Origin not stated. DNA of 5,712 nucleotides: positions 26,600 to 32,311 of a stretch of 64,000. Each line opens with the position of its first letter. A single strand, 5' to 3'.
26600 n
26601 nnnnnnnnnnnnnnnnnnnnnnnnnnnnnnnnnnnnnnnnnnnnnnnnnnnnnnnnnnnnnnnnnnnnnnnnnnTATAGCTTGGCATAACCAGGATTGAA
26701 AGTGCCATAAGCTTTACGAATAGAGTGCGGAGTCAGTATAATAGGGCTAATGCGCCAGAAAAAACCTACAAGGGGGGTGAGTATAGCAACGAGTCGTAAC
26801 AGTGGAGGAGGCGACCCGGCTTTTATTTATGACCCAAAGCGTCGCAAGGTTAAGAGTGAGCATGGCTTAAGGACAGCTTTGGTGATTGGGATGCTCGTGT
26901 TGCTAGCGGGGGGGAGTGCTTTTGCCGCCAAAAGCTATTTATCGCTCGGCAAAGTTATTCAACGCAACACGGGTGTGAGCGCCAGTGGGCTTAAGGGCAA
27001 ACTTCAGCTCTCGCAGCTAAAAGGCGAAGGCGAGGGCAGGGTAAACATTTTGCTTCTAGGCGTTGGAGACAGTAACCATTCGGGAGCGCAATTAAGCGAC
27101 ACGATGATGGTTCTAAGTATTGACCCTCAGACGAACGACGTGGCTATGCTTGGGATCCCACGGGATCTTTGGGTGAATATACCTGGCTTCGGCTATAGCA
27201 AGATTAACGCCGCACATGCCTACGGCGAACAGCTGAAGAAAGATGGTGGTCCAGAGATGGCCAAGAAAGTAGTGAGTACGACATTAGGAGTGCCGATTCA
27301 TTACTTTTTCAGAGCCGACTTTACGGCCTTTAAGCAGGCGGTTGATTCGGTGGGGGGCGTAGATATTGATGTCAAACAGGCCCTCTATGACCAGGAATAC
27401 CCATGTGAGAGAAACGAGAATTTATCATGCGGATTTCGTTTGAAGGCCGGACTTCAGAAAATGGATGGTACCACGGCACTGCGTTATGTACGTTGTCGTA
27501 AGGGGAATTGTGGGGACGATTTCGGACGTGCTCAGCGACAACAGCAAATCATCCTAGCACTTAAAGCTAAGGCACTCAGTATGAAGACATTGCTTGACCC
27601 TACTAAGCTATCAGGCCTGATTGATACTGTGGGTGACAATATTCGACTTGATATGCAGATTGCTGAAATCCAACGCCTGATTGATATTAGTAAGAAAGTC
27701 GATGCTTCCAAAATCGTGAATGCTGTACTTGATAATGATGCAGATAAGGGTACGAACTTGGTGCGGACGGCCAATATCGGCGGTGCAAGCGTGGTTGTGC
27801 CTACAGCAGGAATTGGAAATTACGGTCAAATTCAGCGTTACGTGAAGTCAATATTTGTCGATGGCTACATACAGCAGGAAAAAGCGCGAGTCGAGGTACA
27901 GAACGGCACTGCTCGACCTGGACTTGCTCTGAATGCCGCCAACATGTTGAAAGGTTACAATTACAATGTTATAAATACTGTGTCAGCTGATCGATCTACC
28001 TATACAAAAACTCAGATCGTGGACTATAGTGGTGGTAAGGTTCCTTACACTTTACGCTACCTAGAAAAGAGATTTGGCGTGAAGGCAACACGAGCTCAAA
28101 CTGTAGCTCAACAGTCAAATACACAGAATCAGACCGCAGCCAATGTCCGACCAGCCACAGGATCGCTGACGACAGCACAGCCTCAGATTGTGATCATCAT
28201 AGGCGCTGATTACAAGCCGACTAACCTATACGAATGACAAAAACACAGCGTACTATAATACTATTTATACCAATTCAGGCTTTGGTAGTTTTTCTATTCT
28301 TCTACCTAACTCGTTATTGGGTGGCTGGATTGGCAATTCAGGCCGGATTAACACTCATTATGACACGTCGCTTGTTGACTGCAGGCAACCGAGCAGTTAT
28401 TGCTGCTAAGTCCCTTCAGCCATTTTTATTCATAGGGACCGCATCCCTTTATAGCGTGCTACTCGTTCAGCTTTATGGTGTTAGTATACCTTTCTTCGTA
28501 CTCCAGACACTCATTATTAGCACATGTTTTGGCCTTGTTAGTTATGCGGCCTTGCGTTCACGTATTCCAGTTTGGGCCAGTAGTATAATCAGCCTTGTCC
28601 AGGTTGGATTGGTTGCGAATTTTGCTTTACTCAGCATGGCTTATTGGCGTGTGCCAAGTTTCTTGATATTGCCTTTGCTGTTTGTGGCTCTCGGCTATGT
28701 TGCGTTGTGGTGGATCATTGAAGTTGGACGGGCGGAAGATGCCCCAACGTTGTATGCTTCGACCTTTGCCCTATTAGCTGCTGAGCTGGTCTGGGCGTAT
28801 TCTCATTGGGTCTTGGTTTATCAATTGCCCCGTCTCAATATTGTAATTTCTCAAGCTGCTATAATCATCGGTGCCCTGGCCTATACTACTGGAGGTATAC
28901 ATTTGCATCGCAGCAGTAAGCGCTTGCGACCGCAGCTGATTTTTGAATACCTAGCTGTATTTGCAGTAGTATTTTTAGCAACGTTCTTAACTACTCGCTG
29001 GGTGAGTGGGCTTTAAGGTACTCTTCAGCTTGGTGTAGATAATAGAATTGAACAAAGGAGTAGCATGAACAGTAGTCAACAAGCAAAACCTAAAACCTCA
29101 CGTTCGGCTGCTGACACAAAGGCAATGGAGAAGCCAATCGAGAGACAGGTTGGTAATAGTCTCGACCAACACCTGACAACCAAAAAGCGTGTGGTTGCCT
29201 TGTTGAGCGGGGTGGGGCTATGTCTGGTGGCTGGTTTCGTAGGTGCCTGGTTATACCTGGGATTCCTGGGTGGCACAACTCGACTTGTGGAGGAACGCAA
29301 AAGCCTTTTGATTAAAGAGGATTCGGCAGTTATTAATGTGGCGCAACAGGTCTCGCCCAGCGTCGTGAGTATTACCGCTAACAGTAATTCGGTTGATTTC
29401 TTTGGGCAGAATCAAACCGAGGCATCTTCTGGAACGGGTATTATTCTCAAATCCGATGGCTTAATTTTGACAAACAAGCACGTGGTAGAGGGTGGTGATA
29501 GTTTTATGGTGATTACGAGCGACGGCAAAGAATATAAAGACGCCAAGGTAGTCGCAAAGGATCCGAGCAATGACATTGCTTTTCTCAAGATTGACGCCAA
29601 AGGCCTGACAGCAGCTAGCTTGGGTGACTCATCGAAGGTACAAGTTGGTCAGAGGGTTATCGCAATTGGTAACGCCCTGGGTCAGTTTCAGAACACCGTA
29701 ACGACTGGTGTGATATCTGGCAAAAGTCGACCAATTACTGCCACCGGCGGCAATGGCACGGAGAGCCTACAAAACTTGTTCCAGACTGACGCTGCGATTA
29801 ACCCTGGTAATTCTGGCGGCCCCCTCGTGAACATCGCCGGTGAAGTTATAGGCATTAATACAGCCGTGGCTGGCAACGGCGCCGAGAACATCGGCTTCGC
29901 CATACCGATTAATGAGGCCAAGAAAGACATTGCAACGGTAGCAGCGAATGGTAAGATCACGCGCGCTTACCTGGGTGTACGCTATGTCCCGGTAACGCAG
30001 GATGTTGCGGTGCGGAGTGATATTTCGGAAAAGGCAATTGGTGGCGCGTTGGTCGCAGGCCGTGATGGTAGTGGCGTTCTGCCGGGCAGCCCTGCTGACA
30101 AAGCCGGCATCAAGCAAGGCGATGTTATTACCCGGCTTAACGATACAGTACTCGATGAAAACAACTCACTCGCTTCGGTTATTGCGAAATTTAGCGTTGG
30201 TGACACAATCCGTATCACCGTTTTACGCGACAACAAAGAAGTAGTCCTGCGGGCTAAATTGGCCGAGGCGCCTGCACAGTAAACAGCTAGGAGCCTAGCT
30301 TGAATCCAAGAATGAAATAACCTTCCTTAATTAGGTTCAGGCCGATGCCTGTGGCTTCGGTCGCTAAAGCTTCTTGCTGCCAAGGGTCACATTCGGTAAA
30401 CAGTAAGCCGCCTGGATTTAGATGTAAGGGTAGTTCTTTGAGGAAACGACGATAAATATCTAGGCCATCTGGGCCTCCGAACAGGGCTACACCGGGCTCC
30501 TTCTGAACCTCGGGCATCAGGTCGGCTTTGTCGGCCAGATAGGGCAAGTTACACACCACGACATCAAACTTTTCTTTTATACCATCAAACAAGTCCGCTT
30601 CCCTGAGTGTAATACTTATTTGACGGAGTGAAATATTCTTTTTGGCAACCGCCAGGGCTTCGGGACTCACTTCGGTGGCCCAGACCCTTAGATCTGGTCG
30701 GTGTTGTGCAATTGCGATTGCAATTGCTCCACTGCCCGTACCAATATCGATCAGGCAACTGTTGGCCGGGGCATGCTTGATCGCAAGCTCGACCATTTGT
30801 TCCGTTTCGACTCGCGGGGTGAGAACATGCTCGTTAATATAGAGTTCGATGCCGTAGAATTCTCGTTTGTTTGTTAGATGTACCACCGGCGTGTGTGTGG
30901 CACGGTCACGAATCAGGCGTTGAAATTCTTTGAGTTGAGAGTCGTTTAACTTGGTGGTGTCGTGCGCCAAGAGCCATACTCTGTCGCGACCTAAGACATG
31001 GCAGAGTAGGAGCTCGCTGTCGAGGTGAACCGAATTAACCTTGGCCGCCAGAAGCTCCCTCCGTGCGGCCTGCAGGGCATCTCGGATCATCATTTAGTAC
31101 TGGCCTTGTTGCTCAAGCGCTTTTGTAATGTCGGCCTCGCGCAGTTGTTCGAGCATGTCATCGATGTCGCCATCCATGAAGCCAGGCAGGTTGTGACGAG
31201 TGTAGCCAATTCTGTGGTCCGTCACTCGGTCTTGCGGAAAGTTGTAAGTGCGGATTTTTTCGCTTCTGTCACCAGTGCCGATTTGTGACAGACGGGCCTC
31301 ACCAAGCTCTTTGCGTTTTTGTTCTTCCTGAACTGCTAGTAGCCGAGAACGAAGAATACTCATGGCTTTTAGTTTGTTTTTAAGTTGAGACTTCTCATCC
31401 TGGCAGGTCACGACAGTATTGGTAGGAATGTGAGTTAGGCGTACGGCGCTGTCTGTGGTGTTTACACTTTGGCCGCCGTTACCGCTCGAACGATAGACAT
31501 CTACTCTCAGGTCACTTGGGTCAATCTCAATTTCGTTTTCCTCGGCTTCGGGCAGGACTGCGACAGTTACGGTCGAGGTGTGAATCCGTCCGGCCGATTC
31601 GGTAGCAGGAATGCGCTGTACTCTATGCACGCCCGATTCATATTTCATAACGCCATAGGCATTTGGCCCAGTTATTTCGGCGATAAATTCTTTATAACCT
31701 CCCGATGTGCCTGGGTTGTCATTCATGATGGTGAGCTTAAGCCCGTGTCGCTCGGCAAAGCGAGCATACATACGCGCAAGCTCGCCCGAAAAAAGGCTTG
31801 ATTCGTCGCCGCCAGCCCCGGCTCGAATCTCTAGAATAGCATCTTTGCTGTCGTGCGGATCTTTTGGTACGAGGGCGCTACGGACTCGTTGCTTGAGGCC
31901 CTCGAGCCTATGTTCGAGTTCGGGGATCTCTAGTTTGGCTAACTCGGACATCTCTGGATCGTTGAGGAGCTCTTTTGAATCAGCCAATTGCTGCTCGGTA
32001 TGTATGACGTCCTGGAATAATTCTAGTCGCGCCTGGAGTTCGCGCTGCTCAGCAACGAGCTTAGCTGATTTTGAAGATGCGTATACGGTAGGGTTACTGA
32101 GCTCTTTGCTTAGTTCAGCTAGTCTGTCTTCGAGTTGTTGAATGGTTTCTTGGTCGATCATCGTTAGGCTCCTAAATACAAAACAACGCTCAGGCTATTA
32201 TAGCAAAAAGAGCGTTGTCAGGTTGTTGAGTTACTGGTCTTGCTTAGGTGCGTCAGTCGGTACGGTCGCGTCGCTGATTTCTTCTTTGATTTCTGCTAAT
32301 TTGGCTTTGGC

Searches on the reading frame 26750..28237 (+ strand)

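Call 34: search_protein_families(library=pfam, proteins=[window:26750-28237:+], max_evalue=0.00001)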
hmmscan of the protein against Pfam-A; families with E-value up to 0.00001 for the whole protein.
window:26750-28237:+ (495 aa): 2 families
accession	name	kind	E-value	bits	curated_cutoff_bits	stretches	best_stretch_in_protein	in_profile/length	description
PF03816.19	LytR_cpsA_psr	-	5.4e-41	140.7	24.6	1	116-275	2-148/150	LytR_cpsA_psr family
PF13399.11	LytR_C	-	3.7e-10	41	22.2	1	379-488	2-86/86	LytR cell envelope-related transcriptional attenuator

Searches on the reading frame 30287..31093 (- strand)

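Call 79: search_protein_families(library=pfam, proteins=[window:30287-31093:-], max_evalue=0.001)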
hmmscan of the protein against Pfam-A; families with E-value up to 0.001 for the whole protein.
window:30287-31093:- (268 aa): 13 families
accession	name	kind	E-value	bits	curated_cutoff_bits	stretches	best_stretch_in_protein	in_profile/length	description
PF17827.6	PrmC_N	-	1.2e-17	64.7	23.4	1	5-74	1-70/71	PrmC N-terminal domain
PF05175.20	MTS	-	1.5e-14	54.4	23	1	110-190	31-113/170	Methyltransferase small domain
PF13649.12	Methyltransf_25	-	7e-11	43.1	27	1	115-189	2-80/97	Methyltransferase domain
PF13847.12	Methyltransf_31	-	1.7e-10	41.2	27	1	114-197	7-98/145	Methyltransferase domain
PF08242.18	Methyltransf_12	-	3e-10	41.1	30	1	115-182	1-72/98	Methyltransferase domain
PF06325.19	PrmA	-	1.2e-09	38.5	22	1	112-183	163-234/296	Ribosomal protein L11 methyltransferase (PrmA)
PF08241.18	Methyltransf_11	-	1.4e-08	35.7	21.2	1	115-193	1-80/95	Methyltransferase domain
PF05971.18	Methyltransf_10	-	8.6e-07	29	23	1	106-191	98-193/299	RNA methyltransferase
PF02475.24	TRM5-TYW2_MTfase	-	8.7e-06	26.2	28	1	106-188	32-117/164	TRM5/TYW2 methyltransferase domain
PF02390.23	Methyltransf_4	-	1.6e-05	24.9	24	1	112-157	3-48/173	Putative methyltransferase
PF12847.13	Methyltransf_18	-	7.3e-05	23.3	27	1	103-180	7-87/151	Methyltransferase domain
PF13489.12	Methyltransf_23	-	9.6e-05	22.6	27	1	106-231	18-114/164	Methyltransferase domain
PF24675.1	NpmA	-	0.00023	21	60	1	99-137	12-50/214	16S rRNA (adenine(1408)-N(1))-methyltransferase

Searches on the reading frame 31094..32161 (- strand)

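Call 79: search_protein_families(library=pfam, proteins=[window:31094-32161:-], max_evalue=0.001)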
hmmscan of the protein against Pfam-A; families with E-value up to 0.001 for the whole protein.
window:31094-32161:- (355 aa): 3 families
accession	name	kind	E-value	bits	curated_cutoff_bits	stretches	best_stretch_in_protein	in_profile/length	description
PF03462.23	PCRF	-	2.6e-66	223.6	24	1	10-200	1-194/194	PCRF domain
PF00472.26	RF-1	-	6.2e-42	142.7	35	1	208-317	2-116/116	RF-1 domain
PF16326.10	ABC_tran_CTD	-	2.9e-05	24.6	32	1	5-47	15-58/69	ABC transporter C-terminal domain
